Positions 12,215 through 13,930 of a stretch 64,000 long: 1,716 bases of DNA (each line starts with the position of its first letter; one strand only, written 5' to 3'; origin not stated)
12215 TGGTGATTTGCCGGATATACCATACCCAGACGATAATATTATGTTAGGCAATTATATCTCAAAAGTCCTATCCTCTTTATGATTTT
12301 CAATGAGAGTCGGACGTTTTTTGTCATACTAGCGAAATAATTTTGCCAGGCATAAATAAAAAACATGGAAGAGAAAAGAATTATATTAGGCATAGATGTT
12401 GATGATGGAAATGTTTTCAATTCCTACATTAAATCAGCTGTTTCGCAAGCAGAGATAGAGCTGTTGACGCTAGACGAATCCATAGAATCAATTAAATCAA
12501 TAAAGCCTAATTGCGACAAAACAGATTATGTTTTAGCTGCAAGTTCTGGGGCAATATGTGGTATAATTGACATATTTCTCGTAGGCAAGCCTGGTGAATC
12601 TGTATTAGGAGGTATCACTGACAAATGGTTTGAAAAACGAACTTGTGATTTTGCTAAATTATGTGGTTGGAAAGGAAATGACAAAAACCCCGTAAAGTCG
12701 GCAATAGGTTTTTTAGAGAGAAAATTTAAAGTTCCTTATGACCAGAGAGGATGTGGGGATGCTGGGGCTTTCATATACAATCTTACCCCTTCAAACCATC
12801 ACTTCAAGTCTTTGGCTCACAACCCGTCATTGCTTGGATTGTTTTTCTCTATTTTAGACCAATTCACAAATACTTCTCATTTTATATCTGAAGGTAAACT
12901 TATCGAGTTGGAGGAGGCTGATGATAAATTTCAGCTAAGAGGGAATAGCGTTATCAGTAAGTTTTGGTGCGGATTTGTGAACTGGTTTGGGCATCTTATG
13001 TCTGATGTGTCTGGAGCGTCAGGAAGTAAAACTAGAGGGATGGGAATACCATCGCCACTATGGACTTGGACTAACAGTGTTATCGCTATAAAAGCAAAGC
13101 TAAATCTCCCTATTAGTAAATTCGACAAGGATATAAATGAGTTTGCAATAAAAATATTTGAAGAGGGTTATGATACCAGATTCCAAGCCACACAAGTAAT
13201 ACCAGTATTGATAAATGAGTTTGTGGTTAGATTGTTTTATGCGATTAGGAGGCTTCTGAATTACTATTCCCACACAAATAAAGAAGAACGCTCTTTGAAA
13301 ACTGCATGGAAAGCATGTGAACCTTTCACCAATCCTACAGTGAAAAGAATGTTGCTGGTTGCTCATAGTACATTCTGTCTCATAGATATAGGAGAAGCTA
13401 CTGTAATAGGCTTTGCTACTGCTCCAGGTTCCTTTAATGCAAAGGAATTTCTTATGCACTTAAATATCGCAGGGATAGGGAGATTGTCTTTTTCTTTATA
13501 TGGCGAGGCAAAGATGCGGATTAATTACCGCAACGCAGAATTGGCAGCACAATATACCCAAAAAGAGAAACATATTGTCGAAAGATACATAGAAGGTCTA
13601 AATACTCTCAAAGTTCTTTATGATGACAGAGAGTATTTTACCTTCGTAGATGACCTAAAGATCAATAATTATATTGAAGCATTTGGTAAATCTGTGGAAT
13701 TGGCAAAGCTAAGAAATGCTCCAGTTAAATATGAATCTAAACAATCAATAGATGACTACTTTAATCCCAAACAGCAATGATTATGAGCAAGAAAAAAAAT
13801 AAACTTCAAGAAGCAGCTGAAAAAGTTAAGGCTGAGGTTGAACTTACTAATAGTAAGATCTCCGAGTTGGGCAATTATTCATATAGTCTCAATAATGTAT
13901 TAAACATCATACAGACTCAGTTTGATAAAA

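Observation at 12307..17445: Candidate new WYL-controlled five-gene membrane-effector system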

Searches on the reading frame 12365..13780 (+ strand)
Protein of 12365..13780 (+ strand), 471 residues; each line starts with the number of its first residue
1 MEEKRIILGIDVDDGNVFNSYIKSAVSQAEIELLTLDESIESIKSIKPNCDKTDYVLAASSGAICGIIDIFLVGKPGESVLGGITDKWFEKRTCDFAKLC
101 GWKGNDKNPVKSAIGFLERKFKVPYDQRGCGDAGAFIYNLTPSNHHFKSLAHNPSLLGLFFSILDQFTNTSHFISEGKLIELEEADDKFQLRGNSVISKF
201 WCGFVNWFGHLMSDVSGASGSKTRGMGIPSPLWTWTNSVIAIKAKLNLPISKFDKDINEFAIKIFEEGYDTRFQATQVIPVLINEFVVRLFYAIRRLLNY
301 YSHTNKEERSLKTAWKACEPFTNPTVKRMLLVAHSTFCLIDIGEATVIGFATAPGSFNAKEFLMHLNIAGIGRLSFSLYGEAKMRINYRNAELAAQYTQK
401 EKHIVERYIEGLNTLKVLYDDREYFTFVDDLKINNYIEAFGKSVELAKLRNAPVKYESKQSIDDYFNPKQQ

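Call 3: search_protein_families(library=pfam, proteins=[window:12365-13780:+], max_evalue=0.01)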
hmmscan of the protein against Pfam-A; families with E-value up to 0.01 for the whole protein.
window:12365-13780:+ (471 aa): 0 families

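Call 4: search_protein_families(library=padloc, proteins=[window:12365-13780:+], max_evalue=0.01)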
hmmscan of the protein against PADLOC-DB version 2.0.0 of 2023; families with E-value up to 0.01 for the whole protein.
window:12365-13780:+ (471 aa): 1 family
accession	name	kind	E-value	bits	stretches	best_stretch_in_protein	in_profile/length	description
PDLC03834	BnzB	-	2.1e-106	355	1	32-399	143-494/504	-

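Call 5: search_protein_families(library=ncbifam, proteins=[window:12365-13780:+], max_evalue=0.01)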
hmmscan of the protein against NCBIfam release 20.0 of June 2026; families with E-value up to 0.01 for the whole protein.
window:12365-13780:+ (471 aa): 0 families

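Call 10: search_protein_families(library=padloc, proteins=[window:12365-13780:+], max_evalue=10)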
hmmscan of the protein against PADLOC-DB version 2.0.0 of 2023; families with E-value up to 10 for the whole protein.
window:12365-13780:+ (471 aa): 1 family
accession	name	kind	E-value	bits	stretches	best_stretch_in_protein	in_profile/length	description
PDLC03834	BnzB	-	2.1e-106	355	1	32-399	143-494/504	-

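Call 18: find_homologous_proteins(query=window:12365-13780:+, max_evalue=0.00001)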
Query window:12365-13780:+ (471 aa): 2201 proteins with E <= 0.00001 among 8000 candidates; the best 120 are listed.
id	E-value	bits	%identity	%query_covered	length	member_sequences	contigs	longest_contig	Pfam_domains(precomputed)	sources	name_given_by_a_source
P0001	0.0e+0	1079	100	100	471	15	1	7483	-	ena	-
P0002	8.9e-251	851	76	100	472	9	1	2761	-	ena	-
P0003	1.7e-221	754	69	97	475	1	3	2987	-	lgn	-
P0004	3.4e-221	753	68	97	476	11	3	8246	-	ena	-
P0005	4.6e-219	746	70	96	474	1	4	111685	-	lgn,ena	-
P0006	3.4e-218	743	69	95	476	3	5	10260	-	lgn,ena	-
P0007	1.1e-217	742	67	100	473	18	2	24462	-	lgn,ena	-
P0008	1.8e-217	741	69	96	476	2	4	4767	-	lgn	-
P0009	4.9e-217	740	67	100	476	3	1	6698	-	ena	-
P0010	8.5e-217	739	66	99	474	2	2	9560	-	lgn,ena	-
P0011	2.3e-215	734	64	100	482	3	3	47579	-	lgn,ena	-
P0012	5.8e-215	733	68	99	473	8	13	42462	-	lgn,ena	-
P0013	6.3e-215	733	69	96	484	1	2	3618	-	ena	-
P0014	1.0e-214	732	66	97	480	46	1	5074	-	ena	-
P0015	1.6e-213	728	65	99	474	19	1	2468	-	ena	-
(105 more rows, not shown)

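Call 20: find_related_loci(query=A1, collection=genome_contigs, flank=10000)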
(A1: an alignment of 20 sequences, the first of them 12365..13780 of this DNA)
Query A1 (471 aa) in genome_contigs; peptide patterns used: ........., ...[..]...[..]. (x = any residue, [..] = any of these).
179 stretches matched a pattern; 128 encode a relative of the query (tblastn E <= 1e-3); the best 80 are kept; 80 distinct loci.
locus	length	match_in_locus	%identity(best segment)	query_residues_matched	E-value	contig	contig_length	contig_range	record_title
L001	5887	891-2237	63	22-466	0e+0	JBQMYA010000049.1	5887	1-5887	MAG: Prevotella sp. isolate A2_bin.28 NODE_3476_length_5887_cov_6.857167, whole genome shotgun sequence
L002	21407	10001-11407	63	2-466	0e+0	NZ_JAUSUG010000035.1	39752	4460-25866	Evansella vedderi strain DSM 9768 Ga0480541_35, whole genome shotgun sequence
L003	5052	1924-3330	61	3-466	0e+0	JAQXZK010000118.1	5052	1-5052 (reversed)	MAG: Bacteroidales bacterium isolate SUG1661 k141_6689592, whole genome shotgun sequence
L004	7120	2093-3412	65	28-467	0e+0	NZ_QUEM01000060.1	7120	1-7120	Bacteroides sp. OF04-15BH OF04-15BH.Scaf60, whole genome shotgun sequence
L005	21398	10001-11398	61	5-466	0e+0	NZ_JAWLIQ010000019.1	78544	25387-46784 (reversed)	Sporosarcina sp. YIM B06819 contig19, whole genome shotgun sequence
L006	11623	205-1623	59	1-471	0e+0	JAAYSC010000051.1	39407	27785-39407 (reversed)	MAG: Clostridiales bacterium isolate AS23ysBPME_277 195280_AS23, whole genome shotgun sequence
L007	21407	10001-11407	63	2-466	0e+0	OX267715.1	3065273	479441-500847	Neobacillus sp. Marseille-Q6967 genome assembly, chromosome: contig00001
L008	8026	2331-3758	59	1-470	0e+0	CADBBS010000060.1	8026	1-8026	MAG: uncultured Lachnospiraceae bacterium isolate RUG13824 genome assembly, contig: RUG13824_asm_60, whole genome shotgu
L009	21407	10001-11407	63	2-466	0e+0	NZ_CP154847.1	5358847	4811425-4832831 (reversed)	Bacillus sp. 1P10SD chromosome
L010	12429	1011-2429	60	1-469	0e+0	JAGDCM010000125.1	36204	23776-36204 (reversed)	MAG: Bacteroidaceae bacterium isolate RGIG10342 Yak_Rumen.Co__c8143791, whole genome shotgun sequence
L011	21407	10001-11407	62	2-466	0e+0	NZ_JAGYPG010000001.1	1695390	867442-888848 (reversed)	Lederbergia citri strain FJAT-49780 Scaffold1, whole genome shotgun sequence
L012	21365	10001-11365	63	2-454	0e+0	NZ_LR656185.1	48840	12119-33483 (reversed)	Bacillus marasmi strain Marseille-P3556, whole genome shotgun sequence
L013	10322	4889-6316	59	1-469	0e+0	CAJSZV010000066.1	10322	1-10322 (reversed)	Clostridiaceae bacterium isolate A68_60.CX.DSS genome assembly, contig: MGBC000080.66, whole genome shotgun sequence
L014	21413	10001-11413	61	5-471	0e+0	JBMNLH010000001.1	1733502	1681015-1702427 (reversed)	MAG: Bacillota bacterium isolate SBF912LR0HQ0223 contig_25203, whole genome shotgun sequence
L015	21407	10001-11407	63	2-466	0e+0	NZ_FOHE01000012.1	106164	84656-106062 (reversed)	Oceanobacillus limi strain IBRC-M 10780, whole genome shotgun sequence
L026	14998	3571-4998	57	3-471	0e+0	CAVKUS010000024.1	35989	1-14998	Bacteroides sp. CAG:545 isolate H07686-L1_cleanbin_000005 genome assembly, contig: Spades_H07686-L1_contig_481, whole ge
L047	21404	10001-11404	60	6-466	4e-177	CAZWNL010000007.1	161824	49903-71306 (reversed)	MAG TPA_asm: uncultured Bacteroides sp. isolate SRP199465_co2_478 genome assembly, contig: NODE_83_length_161824_cov_29.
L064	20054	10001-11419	67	1-470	0e+0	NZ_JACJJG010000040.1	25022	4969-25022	Marseilla massiliensis strain An824 An824_NODE_40_length_25022_cov_19.3719, whole genome shotgun sequence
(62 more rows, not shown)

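Call 38: predict_structure(alignment_id=A1)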
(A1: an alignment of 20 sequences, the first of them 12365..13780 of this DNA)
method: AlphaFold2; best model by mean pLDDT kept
length: 471 residues; sequences in the alignment: 20
mean_pLDDT: 46.2   pTM: 0.32
mean pLDDT of the five models: 46.2, 41.3, 41.3, 41.1, 40.9
residues with pLDDT >= 90: 0; 70-90: 24; 50-70: 143; < 50: 304
segments of 3 or more residues with pLDDT < 50: 1-20, 46-83, 122-140, 145-295, 318-387, 468-471
pLDDT, mean of each block of 10 residues (from residue 1): 28 37 64 68 48 41 39 41 51 57 70 62 42 42 45 37 32 29 26 34 37 30 27 30 34 35 31 30 40 51 70 53 42 42 40 41 40 37 49 65 67 63 62 69 69 64 59 35
secondary structure, 60 per line:
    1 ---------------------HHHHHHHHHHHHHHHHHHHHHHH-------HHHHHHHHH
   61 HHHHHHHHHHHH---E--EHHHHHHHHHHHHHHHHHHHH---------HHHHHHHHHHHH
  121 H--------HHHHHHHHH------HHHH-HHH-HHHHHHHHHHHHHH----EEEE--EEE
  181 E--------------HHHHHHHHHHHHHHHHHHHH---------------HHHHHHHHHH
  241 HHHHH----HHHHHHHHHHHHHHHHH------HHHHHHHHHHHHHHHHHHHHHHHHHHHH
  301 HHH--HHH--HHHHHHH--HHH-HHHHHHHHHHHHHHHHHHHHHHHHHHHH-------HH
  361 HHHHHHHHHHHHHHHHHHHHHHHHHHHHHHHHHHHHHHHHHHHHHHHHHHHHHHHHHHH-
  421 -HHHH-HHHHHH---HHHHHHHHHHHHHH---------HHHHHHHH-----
elements in order: H22-44 H52-72 H80-99 H109-121 H130-138 H145-148 H154-167 E172-175 E178-181 H196-215 H231-245 H250-266 H273-303 H311-317 H324-351 H359-419 H422-425 H427-432 H436-449 H459-466

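Call 56: search_solved_structures(query=A1, max_evalue=5)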
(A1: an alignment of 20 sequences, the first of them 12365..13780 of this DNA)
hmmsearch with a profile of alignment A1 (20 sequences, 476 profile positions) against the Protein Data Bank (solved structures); distinct sequences matched with E-value up to 5: 0.

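Call 76: search_protein_families(library=pfam, max_evalue=1, proteins=[window:12365-13780:+])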
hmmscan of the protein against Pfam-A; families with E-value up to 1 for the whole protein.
window:12365-13780:+ (471 aa): 1 family
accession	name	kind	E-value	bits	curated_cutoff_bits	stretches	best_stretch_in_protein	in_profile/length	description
PF21618.2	OST_P1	-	0.033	15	27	0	233-265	15-47/93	Oligosaccharyl transferase, Peripheral 1 domain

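Call 79: search_dna_similar(query=window:12365-13780:+, collection=plasmids, mode=protein, max_rows=12)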
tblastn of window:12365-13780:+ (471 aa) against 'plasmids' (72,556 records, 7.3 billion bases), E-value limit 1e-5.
Records with a match: 488; places in all: 490; records where one place covers at least 80% of the query: 10.
Best place of each record, by identity: <60% 488.
By first word of the organism name: Enterobacter 270; Salmonella 56; Klebsiella 41; Citrobacter 35; Escherichia 34; Lactococcus 12; Lactiplantibacillus 9; Leclercia 9; Serratia 7; Raoultella 5; and 9 more.
By predicted mobility (MOB-suite, as given by PLSDB): conjugative 434; non-mobilizable 33; mobilizable 21.
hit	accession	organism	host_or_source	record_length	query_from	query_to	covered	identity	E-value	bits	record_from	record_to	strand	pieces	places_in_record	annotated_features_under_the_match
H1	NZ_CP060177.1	Lactiplantibacillus plantarum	pure culture,Sour porridge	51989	3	469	99%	56.5%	1e-174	550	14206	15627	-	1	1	hypothetical protein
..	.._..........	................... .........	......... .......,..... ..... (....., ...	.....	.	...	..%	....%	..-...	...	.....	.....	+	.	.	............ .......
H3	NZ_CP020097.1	Lactiplantibacillus plantarum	-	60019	3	469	99%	56.5%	2e-174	550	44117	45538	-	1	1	hypothetical protein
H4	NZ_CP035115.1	Lactiplantibacillus plantarum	cell culture,food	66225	3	469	99%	56.5%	2e-174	550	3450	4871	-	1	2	hypothetical protein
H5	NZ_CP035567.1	Lactiplantibacillus plantarum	cell culture,food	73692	3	469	99%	56.5%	2e-174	550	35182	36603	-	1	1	hypothetical protein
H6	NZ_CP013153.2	Lactiplantibacillus plantarum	food sample,Fermented sausage, Norway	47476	3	469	99%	56.5%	2e-174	550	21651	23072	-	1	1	hypothetical protein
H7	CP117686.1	Latilactobacillus curvatus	Pig,Single cell,feces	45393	3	469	99%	56.3%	6e-174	548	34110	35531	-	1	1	hypothetical protein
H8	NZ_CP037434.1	Lactiplantibacillus plantarum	Food,kimchi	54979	3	469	99%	56.3%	8e-174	548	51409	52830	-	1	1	hypothetical protein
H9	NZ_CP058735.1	Lactiplantibacillus plantarum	Animal droppings,animal droppings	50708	3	469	99%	56.3%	2e-173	547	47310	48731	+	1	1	hypothetical protein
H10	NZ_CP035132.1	Lactiplantibacillus plantarum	cell culture,food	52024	3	469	99%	56.1%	8e-173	545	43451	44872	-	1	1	hypothetical protein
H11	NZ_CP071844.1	Vibrio sp. SCSIO 43009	Galaxea fascicularis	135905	47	347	64%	41.9%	2e-65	236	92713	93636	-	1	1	hypothetical protein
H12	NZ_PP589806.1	Lactococcus sp.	Bacterial culture,Dairy environment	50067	50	376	69%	33.0%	1e-42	169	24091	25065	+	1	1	hypothetical protein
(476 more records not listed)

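Call 80: search_dna_similar(query=window:12365-13780:+, collection=phages, mode=protein, max_rows=8)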
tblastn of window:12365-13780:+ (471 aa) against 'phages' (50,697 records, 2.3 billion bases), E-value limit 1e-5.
Records with a match: 3; places in all: 3; records where one place covers at least 80% of the query: 1.
Best place of each record, by identity: <60% 3.
By first word of the organism name: phage 1; Streptococcus 1; Acutalibacteraceae 1.
By host as written in the record: - 1; Streptococcus suis FJNP8 1; Acutalibacteraceae 1.
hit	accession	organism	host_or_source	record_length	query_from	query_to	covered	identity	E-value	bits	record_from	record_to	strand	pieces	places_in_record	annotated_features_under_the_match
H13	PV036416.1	phage NatCom_3357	human feces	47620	1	469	100%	59.2%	0e+0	579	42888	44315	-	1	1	hypothetical protein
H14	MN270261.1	Streptococcus phage phi-SsuFJNP8_rum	Streptococcus suis FJNP8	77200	51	363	66%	24.0%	3e-11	72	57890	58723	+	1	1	hypothetical protein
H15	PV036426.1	Acutalibacteraceae phage NatCom_11578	Acutalibacteraceae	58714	122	297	37%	27.3%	7e-6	55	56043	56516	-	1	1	hypothetical protein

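Call 81: get_annotated_region(hit=H1, flank=5000)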
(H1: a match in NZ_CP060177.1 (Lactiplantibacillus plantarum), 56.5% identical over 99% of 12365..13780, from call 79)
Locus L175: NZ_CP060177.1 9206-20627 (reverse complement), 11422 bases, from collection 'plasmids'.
description: Lactiplantibacillus plantarum strain P9 plasmid p5, complete sequence
organism: Lactiplantibacillus plantarum (NCBI taxid 1590)
taxonomy: Bacteria; Bacillota; Bacilli; Lactobacillales; Lactobacillaceae; Lactiplantibacillus; Lactiplantibacillus plantarum
host: -; source: pure culture,Sour porridge; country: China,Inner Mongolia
typing (MOB-suite, as given by PLSDB): mobilizable; replicon rep_cluster_707; relaxase MOBP,MOBQ
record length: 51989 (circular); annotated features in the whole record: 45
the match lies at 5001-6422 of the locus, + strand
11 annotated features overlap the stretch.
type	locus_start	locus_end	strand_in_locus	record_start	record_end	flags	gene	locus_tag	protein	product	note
CDS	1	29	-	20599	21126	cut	-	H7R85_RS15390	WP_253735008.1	TetR/AcrR family transcriptional regulator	GO:0006355 - regulation of DNA-templated transcription [Evidence IEA]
CDS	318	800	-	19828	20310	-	-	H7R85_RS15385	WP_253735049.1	IS3 family transposase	-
CDS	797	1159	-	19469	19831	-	-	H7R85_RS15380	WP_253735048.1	IS3 family transposase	-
CDS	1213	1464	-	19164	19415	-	-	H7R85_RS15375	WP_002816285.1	IS3 family transposase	-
CDS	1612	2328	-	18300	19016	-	-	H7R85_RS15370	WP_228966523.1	nitroreductase family protein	-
CDS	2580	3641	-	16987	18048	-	-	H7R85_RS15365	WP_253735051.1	IS30 family transposase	-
CDS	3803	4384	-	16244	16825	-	-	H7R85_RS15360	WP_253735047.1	recombinase family protein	GO:0006310 - DNA recombination [Evidence IEA]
CDS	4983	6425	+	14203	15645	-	-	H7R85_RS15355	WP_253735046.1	hypothetical protein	-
CDS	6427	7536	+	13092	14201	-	-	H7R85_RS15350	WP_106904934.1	hypothetical protein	-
CDS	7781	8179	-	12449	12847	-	-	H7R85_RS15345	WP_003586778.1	DUF1722 domain-containing protein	-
CDS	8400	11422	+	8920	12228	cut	-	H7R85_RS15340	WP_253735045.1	GH25 family lysozyme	GO:0016998 - cell wall macromolecule catabolic process [Evidence IEA]; GO:0009253 - peptidoglycan catabolic process ...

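Call 84: predict_structure(alignment_id=A3)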
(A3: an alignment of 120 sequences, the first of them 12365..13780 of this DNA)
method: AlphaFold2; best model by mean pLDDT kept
length: 471 residues; sequences in the alignment: 120
mean_pLDDT: 76.5   pTM: 0.58
mean pLDDT of the five models: 76.5, 67.3, 60.4, 49.9, 48.6
residues with pLDDT >= 90: 72; 70-90: 262; 50-70: 113; < 50: 24
segments of 3 or more residues with pLDDT < 50: 1-13, 124-131
pLDDT, mean of each block of 10 residues (from residue 1): 43 56 88 92 84 93 87 68 76 80 83 78 49 57 56 63 77 66 68 76 74 60 51 62 72 71 65 75 90 89 89 81 85 93 85 77 79 84 88 91 94 87 83 87 87 81 76 45
secondary structure, 60 per line:
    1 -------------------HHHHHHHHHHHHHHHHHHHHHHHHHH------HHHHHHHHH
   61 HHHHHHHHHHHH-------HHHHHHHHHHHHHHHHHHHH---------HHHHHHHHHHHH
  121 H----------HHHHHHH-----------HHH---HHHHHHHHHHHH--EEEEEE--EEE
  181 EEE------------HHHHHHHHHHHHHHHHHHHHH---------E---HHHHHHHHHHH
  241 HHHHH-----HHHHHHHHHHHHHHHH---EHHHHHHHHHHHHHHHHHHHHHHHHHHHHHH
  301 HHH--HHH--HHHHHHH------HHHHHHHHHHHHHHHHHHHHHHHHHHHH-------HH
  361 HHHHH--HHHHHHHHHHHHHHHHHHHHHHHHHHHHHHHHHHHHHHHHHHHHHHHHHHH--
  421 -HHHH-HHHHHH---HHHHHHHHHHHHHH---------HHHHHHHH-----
elements in order: H20-45 H52-72 H80-99 H109-121 H132-138 H156-167 E170-175 E178-183 H196-216 H230-245 H251-266 H271-303 H311-317 H324-351 H359-365 H368-418 H422-425 H427-432 H436-449 H459-466

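Call 86: fold_search(model_id=the predicted structure, library=pdb)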
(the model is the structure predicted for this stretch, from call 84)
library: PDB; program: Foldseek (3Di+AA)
matches with E <= 10: 249; with E <= 0.001: 0
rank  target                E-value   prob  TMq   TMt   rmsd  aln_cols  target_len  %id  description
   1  7mxo_B                1.5e-01  0.14  0.11  0.08  27.1       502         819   10  CryoEM structure of human NKCC1 (released 2022-09-28)
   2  9f63                  7.0e-01  0.10  0.11  0.12  35.8       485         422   10  Crystal structure of Saccharomyces cerevisiae pH nine-sensitive protein 1 (PNS1) (released 2024-05-15)
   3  7n85_Q                7.0e-01  0.04  0.09  0.07  31.4       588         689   10  Inner ring spoke from the isolated yeast NPC (released 2022-01-26)
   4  8tkd_A                9.9e-01  0.05  0.10  0.04  35.1       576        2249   10  Human Type 3 IP3 Receptor - Preactivated State (+IP3/ATP) (released 2023-11-08)
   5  6wgt_C                1.0e+00  0.06  0.10  0.12  37.2       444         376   12  Crystal structure of HTR2A with hallucinogenic agonist (released 2020-09-23)
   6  8snb_8J               1.2e+00  0.13  0.16  0.18  53.0       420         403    9  atomic model of sea urchin sperm doublet microtubule (48-nm periodicity) (released 2023-06-28)
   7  8oui_A                1.2e+00  0.09  0.15  0.16  28.1       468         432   13  Complex of ASCT2 with Suppressyn (released 2024-05-01)
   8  8zms                  1.2e+00  0.06  0.12  0.12  29.2       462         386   12  Acetylcholine-bound VAChT (released 2024-06-19)
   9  8oui_C                1.3e+00  0.06  0.12  0.13  28.3       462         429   10  Complex of ASCT2 with Suppressyn (released 2024-05-01)
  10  8to0_g                1.3e+00  0.11  0.16  0.19  54.5       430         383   10  48-nm repeating structure of doublets from mouse sperm flagella (released 2023-11-01)
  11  7rtu_B                1.3e+00  0.06  0.11  0.13  33.4       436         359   10  Cryo-EM structure of a TTYH2 trans-dimer (released 2021-08-25)
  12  9udv_A                1.4e+00  0.08  0.13  0.13  24.0       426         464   10  Cryo-EM structure of the human G6P transporter SLC37A2 in the presence of G6P with an asymmetric conformation. (released 2025-11-05)
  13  9xca_B                1.4e+00  0.04  0.10  0.11  27.4       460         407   12  CryoEM structure of the G6PT dimer (released 2026-03-18)
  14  2ydv                  1.5e+00  0.08  0.13  0.17  25.3       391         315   12  Thermostabilised HUMAN A2a Receptor with NECA bound (released 2011-05-18)
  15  9ehs_R                1.5e+00  0.05  0.10  0.12  38.7       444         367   10  Structure of a human adenosine A3 receptor complex bound to the covalent antagonist LUF7602 (released 2025-08-20)
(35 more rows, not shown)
